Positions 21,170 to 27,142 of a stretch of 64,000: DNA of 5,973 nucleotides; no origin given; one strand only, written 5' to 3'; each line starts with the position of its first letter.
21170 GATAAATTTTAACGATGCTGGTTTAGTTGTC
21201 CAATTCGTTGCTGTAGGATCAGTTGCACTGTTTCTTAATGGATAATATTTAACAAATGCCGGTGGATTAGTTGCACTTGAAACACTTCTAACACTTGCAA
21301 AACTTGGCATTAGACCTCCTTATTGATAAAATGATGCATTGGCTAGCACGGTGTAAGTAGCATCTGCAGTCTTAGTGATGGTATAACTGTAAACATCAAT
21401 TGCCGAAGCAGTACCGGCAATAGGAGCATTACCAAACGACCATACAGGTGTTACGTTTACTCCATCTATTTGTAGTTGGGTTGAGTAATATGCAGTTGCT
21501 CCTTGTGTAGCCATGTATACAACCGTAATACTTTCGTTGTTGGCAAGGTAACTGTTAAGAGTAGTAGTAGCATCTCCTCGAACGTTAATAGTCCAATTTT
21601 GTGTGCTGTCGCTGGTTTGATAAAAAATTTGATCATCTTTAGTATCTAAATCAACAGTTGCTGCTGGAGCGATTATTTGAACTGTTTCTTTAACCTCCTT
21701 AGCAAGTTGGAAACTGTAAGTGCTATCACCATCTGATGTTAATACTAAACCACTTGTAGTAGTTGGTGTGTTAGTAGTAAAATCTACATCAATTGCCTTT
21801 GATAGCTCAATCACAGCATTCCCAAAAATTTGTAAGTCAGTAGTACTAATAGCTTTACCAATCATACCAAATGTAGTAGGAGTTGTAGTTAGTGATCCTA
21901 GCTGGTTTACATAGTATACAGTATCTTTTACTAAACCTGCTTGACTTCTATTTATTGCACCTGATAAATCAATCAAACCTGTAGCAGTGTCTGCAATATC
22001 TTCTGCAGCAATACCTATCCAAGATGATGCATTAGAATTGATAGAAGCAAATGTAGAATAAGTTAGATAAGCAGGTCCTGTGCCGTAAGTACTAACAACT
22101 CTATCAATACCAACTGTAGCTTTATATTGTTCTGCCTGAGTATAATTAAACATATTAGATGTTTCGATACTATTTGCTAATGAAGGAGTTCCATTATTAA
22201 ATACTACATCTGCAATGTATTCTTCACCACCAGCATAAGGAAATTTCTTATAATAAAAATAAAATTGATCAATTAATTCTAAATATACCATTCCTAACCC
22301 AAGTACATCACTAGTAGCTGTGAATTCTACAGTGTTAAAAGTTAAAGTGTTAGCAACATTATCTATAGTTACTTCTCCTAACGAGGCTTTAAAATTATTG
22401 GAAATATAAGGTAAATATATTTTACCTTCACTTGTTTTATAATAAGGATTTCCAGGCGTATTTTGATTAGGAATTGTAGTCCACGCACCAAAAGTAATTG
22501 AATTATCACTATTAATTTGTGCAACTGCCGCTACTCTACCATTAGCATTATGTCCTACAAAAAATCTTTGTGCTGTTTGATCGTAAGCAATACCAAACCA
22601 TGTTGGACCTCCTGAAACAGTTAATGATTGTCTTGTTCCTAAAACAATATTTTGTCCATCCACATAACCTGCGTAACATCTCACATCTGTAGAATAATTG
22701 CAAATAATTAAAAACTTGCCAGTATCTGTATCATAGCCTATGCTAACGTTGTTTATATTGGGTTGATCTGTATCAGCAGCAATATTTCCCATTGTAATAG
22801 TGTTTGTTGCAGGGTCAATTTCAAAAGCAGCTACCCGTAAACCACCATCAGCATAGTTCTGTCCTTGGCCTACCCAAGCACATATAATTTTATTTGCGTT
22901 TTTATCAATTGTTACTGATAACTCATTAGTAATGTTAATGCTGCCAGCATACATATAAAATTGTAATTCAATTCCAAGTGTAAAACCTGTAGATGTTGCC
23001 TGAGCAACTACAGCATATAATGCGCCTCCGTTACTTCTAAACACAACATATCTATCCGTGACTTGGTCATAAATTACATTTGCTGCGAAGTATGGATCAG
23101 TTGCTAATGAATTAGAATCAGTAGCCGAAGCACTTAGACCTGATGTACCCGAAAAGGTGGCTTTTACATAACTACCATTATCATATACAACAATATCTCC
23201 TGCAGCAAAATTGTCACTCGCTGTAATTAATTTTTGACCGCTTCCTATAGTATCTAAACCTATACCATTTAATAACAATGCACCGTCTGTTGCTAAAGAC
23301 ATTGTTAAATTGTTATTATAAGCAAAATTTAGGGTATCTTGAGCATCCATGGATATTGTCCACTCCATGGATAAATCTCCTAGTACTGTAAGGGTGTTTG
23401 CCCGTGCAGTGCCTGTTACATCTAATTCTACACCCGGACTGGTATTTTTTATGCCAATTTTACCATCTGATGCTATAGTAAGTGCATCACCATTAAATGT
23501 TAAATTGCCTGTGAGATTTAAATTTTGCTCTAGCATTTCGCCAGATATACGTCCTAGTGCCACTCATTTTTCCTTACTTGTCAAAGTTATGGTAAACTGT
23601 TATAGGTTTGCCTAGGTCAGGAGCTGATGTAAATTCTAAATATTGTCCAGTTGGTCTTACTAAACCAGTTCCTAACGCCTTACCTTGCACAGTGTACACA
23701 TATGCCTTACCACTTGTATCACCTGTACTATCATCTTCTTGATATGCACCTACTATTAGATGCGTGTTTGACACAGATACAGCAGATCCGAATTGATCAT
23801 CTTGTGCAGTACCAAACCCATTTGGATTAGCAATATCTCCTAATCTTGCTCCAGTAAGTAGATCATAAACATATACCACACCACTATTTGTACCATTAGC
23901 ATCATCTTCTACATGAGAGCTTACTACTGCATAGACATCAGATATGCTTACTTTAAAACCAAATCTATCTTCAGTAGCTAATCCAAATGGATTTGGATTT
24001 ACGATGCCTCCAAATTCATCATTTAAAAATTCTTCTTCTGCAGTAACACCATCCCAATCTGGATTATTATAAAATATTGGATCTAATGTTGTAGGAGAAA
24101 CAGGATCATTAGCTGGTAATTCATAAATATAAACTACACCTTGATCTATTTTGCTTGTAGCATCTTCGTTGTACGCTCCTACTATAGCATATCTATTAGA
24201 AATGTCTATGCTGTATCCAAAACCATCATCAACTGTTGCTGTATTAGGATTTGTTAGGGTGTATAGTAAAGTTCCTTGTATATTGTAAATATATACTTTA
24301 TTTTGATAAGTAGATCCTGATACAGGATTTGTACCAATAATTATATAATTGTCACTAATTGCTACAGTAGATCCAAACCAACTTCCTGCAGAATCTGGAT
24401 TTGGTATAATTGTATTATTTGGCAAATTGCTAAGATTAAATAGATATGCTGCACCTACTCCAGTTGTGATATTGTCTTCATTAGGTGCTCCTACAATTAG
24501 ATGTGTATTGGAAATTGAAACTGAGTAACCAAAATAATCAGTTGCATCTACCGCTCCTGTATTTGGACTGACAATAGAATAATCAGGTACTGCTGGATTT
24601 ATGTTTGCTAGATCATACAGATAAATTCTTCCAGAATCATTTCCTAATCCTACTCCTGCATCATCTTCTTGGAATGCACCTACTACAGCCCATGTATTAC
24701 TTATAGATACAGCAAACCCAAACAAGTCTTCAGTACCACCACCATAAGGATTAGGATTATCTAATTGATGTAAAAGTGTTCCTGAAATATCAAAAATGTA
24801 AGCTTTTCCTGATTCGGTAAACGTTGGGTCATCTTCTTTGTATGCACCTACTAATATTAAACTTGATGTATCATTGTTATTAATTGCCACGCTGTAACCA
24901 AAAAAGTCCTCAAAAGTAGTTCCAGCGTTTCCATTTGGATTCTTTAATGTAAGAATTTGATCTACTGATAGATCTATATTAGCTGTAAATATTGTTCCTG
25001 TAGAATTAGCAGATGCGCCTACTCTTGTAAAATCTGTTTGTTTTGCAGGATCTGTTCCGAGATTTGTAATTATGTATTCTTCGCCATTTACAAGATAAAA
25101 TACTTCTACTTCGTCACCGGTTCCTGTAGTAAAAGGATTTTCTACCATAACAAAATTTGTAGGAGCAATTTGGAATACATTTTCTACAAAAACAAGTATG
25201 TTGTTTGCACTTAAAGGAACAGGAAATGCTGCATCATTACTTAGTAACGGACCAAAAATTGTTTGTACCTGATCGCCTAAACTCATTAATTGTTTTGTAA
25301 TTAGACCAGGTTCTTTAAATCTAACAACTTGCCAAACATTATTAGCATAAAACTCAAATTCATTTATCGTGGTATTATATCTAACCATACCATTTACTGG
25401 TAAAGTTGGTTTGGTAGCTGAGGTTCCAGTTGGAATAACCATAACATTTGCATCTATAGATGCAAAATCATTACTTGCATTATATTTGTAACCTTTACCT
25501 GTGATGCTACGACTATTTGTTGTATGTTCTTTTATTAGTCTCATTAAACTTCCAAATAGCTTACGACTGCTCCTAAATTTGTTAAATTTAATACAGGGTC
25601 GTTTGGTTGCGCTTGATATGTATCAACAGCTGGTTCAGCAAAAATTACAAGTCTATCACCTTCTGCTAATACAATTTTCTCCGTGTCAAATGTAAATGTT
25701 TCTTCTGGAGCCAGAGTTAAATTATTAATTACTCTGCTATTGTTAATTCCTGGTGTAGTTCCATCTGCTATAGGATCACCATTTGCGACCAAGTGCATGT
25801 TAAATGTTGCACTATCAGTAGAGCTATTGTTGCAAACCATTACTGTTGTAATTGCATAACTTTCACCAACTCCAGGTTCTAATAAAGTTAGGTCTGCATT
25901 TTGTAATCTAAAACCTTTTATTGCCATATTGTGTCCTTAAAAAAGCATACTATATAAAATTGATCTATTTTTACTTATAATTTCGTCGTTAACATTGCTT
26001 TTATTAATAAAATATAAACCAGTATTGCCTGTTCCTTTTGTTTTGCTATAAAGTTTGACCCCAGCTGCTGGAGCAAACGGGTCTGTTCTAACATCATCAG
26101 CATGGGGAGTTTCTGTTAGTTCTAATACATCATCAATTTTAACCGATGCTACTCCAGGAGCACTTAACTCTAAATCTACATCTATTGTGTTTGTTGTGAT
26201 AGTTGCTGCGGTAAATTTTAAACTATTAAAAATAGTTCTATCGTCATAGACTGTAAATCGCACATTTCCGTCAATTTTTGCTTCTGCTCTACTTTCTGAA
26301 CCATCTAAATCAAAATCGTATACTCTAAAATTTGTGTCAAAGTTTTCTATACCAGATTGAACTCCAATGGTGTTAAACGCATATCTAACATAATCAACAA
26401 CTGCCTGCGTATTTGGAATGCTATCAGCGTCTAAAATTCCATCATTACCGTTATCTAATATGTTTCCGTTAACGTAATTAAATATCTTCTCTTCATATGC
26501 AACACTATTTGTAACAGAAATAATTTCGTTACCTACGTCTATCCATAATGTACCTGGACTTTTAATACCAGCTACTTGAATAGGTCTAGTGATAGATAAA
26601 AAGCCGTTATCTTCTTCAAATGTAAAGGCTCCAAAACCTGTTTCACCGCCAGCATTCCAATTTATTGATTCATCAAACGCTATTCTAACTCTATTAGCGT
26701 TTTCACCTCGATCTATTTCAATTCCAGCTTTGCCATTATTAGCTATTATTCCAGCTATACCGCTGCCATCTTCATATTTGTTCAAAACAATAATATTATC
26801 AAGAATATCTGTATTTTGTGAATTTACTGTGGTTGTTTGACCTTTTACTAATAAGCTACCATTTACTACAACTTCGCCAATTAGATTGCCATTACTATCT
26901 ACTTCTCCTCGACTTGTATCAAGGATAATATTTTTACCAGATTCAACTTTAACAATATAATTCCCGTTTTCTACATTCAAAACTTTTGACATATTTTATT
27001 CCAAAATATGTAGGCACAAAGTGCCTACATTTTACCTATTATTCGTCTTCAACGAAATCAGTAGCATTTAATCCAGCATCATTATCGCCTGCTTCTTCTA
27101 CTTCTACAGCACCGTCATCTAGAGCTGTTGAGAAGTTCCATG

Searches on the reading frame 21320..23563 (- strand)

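Call 39: search_protein_families(library=phrogs, proteins=[window:21320-23563:-], max_evalue=0.001)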
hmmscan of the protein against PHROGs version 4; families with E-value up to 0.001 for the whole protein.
window:21320-23563:- (747 aa): 1 family
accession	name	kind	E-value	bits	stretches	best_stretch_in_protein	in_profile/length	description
phrog_5906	-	unknown function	5.9e-23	82.8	1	596-746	46-195/197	-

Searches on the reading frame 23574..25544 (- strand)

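Call 39: search_protein_families(library=phrogs, proteins=[window:23574-25544:-], max_evalue=0.001)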
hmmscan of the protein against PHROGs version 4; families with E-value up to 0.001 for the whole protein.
window:23574-25544:- (656 aa): 6 families
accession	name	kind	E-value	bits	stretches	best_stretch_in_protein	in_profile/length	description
phrog_25721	-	unknown function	5.3e-07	30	1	24-72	30-78/340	-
phrog_24138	-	unknown function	7.9e-07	29.6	1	19-74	25-80/347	-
phrog_2803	-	unknown function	1e-05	25.9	1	32-72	40-80/311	-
phrog_1417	-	unknown function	1.1e-05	25.8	1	23-70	54-100/464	-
phrog_1325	-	unknown function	3e-05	24.6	1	18-74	24-81/334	-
phrog_38538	-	unknown function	0.00082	19.8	1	30-72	36-78/354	-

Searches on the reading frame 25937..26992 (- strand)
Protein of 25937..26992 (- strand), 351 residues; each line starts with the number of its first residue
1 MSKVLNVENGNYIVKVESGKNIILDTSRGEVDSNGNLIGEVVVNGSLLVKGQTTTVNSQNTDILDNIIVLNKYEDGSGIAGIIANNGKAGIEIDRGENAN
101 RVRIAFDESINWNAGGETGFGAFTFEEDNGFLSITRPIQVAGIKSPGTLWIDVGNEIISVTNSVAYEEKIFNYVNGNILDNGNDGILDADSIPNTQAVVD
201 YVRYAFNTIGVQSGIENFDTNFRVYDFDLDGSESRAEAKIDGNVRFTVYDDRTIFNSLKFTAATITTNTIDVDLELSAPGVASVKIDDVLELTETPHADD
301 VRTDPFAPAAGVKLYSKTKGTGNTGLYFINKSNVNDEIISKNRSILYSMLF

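Call 39: search_protein_families(library=phrogs, proteins=[window:25937-26992:-], max_evalue=0.001)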
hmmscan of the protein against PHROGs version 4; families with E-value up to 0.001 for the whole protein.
window:25937-26992:- (351 aa): 1 family
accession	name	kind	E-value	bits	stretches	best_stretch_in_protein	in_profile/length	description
phrog_15769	-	unknown function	3.2e-09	37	1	9-94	287-366/560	-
